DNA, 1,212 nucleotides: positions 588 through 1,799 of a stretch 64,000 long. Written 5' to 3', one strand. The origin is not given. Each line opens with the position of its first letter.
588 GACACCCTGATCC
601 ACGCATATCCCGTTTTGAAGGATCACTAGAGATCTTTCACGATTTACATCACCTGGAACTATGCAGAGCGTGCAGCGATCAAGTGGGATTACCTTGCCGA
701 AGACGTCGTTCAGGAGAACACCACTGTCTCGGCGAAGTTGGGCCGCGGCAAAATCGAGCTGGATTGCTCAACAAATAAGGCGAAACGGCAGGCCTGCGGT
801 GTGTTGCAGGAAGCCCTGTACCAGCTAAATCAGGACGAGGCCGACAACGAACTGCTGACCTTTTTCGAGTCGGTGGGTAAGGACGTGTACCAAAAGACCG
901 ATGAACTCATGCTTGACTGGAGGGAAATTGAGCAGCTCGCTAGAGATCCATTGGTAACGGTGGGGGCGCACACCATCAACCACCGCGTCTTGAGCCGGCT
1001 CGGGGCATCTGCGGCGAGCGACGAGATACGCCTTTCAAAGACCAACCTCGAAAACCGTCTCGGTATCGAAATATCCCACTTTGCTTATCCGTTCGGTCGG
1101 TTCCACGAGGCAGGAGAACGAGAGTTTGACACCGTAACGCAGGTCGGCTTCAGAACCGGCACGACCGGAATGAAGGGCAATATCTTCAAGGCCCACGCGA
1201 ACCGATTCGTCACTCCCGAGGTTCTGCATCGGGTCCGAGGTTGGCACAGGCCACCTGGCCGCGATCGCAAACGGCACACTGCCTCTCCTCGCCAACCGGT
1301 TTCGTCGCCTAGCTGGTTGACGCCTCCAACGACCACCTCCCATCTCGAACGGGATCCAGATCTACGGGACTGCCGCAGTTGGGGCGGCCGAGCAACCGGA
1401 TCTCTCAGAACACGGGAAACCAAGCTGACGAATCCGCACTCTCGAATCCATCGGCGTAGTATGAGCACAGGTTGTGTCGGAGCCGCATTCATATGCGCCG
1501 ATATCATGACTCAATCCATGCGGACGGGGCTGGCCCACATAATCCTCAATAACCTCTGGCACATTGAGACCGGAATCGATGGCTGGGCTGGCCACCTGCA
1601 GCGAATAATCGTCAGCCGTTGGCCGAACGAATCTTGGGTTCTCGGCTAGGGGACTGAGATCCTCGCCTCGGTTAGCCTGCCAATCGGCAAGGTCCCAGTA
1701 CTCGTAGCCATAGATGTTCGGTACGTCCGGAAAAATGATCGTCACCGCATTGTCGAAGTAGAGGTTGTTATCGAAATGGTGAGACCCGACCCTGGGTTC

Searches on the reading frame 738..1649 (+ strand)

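Call 61: search_protein_families(library=pfam, proteins=[window:738-1649:+], max_evalue=0.00001)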
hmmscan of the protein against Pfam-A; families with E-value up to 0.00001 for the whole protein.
window:738-1649:+ (303 aa): 1 family
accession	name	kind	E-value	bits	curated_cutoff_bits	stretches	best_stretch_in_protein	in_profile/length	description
PF01522.26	Polysacc_deac_1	-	2.3e-07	31.2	23.1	1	53-124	47-110/124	Polysaccharide deacetylase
